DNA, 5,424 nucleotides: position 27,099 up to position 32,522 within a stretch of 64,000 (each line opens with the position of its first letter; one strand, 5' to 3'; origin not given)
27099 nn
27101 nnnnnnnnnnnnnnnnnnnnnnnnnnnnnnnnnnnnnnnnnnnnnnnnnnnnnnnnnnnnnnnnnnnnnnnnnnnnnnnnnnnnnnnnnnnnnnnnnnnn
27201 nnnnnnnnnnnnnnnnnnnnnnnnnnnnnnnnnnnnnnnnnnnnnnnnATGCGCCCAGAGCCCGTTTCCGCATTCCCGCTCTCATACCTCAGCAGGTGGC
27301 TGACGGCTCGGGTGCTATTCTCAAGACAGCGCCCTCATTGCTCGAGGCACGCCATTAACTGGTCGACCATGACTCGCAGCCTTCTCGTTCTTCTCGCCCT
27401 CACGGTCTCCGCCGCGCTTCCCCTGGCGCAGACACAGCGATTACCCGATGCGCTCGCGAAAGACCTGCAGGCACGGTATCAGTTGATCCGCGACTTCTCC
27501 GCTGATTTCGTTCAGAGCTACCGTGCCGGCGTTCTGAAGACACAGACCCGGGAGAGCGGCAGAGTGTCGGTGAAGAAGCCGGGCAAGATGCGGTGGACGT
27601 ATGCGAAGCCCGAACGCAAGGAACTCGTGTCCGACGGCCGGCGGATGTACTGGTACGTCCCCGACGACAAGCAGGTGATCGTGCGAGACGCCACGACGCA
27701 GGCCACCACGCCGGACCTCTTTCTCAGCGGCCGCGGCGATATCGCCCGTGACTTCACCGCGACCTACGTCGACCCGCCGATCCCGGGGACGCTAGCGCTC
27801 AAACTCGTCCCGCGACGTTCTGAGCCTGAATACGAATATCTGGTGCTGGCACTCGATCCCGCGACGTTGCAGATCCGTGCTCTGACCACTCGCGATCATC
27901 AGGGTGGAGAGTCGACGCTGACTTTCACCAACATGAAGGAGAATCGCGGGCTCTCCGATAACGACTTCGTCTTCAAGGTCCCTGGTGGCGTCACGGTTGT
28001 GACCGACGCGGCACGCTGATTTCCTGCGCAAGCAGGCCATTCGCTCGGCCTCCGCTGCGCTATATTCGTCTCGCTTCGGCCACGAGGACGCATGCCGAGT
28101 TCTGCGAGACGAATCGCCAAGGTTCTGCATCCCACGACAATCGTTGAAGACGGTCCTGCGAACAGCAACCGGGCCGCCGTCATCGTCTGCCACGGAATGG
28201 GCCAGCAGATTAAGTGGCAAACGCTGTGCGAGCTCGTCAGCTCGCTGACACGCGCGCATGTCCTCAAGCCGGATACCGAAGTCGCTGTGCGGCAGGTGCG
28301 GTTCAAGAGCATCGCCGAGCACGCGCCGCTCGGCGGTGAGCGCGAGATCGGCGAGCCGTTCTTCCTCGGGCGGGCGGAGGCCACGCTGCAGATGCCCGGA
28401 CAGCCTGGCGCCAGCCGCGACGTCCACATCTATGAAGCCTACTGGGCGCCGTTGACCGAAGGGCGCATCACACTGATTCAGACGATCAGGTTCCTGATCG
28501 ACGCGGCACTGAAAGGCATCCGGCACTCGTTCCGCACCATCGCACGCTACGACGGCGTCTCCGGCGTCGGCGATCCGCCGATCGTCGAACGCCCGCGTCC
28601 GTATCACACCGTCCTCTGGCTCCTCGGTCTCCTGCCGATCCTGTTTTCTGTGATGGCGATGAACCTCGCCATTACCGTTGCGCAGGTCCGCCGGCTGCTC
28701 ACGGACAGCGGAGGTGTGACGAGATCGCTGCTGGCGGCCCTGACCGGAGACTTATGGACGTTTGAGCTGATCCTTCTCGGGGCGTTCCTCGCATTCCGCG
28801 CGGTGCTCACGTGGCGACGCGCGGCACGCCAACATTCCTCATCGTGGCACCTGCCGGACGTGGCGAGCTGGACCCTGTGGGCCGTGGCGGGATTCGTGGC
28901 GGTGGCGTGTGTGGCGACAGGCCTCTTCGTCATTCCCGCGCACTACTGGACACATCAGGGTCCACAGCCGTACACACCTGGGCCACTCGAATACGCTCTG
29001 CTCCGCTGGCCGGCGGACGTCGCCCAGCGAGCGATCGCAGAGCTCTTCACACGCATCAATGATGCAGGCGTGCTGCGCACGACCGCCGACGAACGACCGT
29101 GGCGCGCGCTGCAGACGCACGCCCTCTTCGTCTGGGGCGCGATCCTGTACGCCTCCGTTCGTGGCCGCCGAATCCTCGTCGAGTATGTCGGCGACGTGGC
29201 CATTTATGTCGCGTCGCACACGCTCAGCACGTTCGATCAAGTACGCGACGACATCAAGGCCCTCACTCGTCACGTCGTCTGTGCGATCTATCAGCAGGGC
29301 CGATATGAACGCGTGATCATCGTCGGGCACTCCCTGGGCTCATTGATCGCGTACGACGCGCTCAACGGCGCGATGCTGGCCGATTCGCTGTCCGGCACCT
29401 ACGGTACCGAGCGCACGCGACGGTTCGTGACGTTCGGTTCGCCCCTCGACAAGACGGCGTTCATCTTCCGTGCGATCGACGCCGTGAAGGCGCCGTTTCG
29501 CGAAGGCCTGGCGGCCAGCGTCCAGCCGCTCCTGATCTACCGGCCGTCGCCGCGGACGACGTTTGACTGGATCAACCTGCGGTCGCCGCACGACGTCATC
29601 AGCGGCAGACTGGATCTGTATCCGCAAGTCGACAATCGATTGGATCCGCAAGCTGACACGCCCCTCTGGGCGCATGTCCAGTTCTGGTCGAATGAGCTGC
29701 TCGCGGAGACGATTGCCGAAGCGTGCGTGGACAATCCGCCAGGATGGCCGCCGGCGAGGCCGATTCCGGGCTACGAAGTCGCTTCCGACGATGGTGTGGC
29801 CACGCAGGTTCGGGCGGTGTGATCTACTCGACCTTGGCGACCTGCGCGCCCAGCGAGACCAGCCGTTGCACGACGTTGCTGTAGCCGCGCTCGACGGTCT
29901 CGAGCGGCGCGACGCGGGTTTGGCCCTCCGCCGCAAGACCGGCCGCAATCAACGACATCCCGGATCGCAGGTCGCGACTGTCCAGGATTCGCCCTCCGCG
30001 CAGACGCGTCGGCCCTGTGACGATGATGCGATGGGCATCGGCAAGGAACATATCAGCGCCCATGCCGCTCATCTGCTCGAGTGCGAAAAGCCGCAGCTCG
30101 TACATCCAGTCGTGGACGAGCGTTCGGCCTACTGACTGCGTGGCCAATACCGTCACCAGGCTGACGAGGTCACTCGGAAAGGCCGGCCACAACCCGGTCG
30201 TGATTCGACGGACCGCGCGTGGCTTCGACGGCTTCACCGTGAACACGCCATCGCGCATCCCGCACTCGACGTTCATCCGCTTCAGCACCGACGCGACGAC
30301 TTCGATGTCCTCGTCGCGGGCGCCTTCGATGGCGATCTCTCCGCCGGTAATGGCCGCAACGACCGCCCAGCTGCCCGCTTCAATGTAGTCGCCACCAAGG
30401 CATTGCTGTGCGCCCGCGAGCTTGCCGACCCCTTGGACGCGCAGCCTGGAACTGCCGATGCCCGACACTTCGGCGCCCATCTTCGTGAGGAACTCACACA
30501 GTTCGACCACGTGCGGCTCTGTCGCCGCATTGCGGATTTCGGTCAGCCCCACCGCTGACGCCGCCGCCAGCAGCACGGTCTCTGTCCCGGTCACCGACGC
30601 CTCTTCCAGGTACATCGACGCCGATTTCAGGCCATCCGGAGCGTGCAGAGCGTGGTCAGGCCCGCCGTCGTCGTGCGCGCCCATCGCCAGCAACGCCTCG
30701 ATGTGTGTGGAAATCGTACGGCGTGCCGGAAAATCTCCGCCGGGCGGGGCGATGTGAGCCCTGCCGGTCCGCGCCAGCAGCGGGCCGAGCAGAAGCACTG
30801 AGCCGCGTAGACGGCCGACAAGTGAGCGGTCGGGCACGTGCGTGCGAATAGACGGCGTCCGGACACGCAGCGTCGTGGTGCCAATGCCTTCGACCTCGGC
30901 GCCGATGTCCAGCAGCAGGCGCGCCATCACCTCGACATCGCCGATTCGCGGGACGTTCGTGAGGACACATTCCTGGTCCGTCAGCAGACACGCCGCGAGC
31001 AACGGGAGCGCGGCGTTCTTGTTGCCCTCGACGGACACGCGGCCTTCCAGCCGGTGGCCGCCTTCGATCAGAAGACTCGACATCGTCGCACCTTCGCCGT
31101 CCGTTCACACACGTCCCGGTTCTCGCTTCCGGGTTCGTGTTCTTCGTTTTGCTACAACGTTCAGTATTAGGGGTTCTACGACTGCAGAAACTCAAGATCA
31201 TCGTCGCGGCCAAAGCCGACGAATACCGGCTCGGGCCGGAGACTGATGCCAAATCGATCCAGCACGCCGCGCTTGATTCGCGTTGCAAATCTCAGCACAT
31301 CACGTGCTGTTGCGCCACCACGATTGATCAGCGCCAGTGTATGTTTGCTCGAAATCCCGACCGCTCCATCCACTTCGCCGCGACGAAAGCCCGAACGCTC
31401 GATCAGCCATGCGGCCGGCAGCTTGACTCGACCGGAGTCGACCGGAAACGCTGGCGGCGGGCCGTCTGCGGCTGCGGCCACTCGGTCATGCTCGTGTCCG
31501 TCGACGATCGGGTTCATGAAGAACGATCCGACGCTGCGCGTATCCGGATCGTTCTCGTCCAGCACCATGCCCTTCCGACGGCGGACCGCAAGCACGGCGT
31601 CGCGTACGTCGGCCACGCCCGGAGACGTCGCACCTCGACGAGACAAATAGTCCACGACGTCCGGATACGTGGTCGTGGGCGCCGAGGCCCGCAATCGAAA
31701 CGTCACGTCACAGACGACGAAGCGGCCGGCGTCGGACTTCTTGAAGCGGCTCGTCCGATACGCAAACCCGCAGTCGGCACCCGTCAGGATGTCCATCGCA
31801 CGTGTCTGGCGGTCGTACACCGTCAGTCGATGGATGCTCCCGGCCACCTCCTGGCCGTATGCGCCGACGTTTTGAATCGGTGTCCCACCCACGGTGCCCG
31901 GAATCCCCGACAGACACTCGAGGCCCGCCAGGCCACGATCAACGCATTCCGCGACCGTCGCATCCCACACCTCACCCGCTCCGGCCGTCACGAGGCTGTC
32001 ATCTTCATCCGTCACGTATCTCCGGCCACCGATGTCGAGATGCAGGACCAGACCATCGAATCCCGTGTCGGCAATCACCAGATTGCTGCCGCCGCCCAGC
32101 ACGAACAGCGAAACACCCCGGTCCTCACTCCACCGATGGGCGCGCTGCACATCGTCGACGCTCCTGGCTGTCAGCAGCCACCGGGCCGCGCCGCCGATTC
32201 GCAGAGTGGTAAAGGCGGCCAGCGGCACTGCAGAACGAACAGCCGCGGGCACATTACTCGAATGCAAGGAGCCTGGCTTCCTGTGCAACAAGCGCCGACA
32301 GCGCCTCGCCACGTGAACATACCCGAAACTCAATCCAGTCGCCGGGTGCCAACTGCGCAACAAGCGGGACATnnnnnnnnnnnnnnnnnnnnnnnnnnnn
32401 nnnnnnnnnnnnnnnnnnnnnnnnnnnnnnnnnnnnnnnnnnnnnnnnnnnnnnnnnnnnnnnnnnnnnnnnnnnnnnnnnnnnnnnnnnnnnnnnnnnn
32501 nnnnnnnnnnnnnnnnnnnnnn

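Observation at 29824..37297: Peptidoglycan-recycling / UDP-MurNAc supercluster with an embedded fused PxpB-PxpC gene and no PxpA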

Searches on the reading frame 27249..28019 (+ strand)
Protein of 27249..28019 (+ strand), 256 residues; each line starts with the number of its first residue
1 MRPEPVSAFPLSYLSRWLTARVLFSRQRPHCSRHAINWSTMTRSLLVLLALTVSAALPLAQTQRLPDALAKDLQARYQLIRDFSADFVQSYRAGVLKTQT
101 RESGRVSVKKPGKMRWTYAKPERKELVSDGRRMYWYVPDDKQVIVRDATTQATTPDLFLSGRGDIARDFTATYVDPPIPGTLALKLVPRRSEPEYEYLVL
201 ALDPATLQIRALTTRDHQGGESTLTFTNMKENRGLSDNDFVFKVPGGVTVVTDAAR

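Call 18: search_protein_families(library=pfam, proteins=[window:27249-28019:+], max_evalue=0.001)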
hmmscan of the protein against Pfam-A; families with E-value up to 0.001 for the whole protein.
window:27249-28019:+ (256 aa): 2 families
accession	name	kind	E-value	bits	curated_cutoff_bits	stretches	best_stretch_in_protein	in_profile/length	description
PF03548.22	LolA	-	1.9e-25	90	23.6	1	81-243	4-165/165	Outer membrane lipoprotein carrier protein LolA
PF09865.15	DUF2092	-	7.2e-06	26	21.2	0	96-150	34-89/212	Predicted periplasmic protein (DUF2092)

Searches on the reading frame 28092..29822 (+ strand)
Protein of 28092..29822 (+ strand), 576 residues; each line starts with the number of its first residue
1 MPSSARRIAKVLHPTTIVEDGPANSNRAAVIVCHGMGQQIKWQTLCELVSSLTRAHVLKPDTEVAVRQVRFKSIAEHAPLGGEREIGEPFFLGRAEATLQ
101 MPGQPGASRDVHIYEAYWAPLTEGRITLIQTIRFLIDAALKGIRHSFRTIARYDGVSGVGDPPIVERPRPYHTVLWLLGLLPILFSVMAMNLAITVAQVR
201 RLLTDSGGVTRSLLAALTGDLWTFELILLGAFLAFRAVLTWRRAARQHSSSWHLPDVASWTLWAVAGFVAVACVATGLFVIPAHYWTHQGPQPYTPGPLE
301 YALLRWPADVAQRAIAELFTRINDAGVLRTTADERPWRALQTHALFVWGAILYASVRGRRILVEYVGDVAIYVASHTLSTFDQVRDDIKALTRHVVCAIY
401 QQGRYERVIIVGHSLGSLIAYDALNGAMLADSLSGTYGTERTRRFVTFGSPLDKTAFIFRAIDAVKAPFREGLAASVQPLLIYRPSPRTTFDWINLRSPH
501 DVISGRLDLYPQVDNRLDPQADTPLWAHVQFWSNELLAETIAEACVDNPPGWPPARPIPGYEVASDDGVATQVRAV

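Call 18: search_protein_families(library=pfam, proteins=[window:28092-29822:+], max_evalue=0.001)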
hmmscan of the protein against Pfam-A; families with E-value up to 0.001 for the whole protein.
window:28092-29822:+ (576 aa): 2 families
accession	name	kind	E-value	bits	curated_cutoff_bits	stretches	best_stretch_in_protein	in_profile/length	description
PF12697.13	Abhydrolase_6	-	4.7e-05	24.6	26.3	1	380-523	47-195/217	Alpha/beta hydrolase family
PF12146.15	Hydrolase_4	-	4.9e-05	23.2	27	0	378-424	52-94/239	Serine aminopeptidase, S33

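Call 36: search_protein_families(library=ncbifam, proteins=[window:28092-29822:+], max_evalue=0.00001)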
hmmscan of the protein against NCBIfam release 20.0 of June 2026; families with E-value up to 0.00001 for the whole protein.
window:28092-29822:+ (576 aa): 0 families

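Call 50: search_protein_families(library=pfam, proteins=[window:28092-29822:+], max_evalue=5)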
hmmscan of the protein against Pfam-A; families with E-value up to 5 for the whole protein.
window:28092-29822:+ (576 aa): 8 families
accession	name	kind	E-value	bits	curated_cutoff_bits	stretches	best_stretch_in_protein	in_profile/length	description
PF12697.13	Abhydrolase_6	-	4.7e-05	24.6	26.3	1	380-523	47-195/217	Alpha/beta hydrolase family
PF12146.15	Hydrolase_4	-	4.9e-05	23.2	27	1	378-424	52-94/239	Serine aminopeptidase, S33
PF01764.32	Lipase_3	-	0.0032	17.8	22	1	371-451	32-103/140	Lipase (class 3)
PF07819.20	PGAP1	-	0.026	14.7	24.3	1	398-457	81-134/233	PGAP1-like alpha/beta domain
PF05057.20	DUF676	-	0.041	13.8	20.3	1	386-452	53-125/217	Putative serine esterase (DUF676)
PF10230.15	LIDHydrolase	-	0.064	13.4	27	1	382-425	63-103/262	Lipid-droplet associated hydrolase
PF02450.21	LCAT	-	0.15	11.7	21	1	403-427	118-142/392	Lecithin:cholesterol acyltransferase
PF02089.21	Palm_thioest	-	0.24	11.5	26.8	0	30-68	2-37/254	Palmitoyl protein thioesterase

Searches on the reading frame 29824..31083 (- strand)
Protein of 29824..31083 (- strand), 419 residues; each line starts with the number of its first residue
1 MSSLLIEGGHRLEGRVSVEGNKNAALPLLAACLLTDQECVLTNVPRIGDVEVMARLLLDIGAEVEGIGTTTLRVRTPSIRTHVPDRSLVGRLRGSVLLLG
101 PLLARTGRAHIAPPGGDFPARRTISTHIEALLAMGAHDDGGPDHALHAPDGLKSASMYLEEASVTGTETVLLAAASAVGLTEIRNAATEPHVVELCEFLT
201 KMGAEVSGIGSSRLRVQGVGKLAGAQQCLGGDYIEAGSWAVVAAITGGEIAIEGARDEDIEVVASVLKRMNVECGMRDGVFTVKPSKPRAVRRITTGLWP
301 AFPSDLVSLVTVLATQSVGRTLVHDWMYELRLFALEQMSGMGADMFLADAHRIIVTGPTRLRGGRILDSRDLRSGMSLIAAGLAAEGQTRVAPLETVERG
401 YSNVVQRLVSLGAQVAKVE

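Call 5: search_protein_families(library=pfam, proteins=[window:29824-31083:-])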
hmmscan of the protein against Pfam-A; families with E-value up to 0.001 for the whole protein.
window:29824-31083:- (419 aa): 1 family
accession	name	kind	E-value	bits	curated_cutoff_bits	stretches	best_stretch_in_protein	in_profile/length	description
PF00275.25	EPSP_synthase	-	2e-59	201.8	22.8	1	7-408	2-417/417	EPSP synthase (3-phosphoshikimate 1-carboxyvinyltransferase)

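Call 6: search_protein_families(library=ncbifam, proteins=[window:29824-31083:-])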
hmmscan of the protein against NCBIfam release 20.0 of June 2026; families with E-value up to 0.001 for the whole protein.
window:29824-31083:- (419 aa): 5 families
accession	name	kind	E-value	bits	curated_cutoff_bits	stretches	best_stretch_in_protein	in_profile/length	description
NF006873.0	PRK09369.1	subfamily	1.4e-125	419.2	297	1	1-418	1-417/419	UDP-N-acetylglucosamine 1-carboxyvinyltransferase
TIGR01072.1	murA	equivalog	6.2e-119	397.5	392.7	1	1-416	1-415/416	UDP-N-acetylglucosamine 1-carboxyvinyltransferase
NF009470.0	PRK12830.1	equivalog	7.1e-92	308.3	552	1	1-418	1-415/417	UDP-N-acetylglucosamine 1-carboxyvinyltransferase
TIGR01356.1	aroA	equivalog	1.8e-19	69.9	287.25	1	14-413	1-414/415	3-phosphoshikimate 1-carboxyvinyltransferase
NF011381.1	PRK14806.1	equivalog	1.2e-10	40.3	902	1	4-416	304-731/733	bifunctional prephenate dehydrogenase/3-phosphoshikimate 1-carboxyvinyltransferase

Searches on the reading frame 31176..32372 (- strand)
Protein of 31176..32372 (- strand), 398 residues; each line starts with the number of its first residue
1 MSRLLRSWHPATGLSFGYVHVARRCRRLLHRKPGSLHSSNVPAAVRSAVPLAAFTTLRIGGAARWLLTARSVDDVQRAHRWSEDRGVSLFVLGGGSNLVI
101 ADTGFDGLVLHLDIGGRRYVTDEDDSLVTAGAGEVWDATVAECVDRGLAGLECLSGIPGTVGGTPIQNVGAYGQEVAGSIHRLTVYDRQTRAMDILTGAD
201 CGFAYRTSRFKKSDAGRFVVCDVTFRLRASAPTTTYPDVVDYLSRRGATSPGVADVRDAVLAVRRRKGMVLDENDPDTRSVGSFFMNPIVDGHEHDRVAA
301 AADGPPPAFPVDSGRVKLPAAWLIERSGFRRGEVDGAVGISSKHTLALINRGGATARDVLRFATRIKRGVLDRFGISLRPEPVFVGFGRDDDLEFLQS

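Call 5: search_protein_families(library=pfam, proteins=[window:31176-32372:-])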
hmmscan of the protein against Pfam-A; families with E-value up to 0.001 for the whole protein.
window:31176-32372:- (398 aa): 2 families
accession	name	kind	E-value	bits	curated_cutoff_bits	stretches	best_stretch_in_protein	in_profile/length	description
PF02873.21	MurB_C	-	4.9e-23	81.6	27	1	256-385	2-99/99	UDP-N-acetylenolpyruvoylglucosamine reductase, C-terminal domain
PF01565.28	FAD_binding_4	-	1.7e-22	80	26.4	1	66-182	4-121/139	FAD binding domain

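Call 6: search_protein_families(library=ncbifam, proteins=[window:31176-32372:-])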
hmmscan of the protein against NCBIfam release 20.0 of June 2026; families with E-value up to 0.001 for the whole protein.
window:31176-32372:- (398 aa): 7 families
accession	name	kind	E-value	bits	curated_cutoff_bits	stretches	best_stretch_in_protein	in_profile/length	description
NF010478.0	PRK13903.1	equivalog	1.3e-119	399.3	231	1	41-387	11-360/362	UDP-N-acetylmuramate dehydrogenase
NF000755.0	PRK00046.1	equivalog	5.6e-83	278.4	277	1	46-386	5-336/343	UDP-N-acetylmuramate dehydrogenase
TIGR00179.1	murB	equivalog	8.2e-55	186.1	144.5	1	51-385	1-289/290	UDP-N-acetylmuramate dehydrogenase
NF010480.0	PRK13905.1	equivalog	9.5e-52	175.7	259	2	42-251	13-216/303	UDP-N-acetylmuramate dehydrogenase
NF011242.0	PRK14648.1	equivalog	1.5e-25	90.1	426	1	44-182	11-151/354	UDP-N-acetylmuramate dehydrogenase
NF011245.0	PRK14651.1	equivalog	1.2e-24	87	224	1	48-234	6-174/273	UDP-N-acetylmuramate dehydrogenase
NF010479.0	PRK13904.1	equivalog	3.7e-15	56.1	273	2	88-212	34-148/258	UDP-N-acetylmuramate dehydrogenase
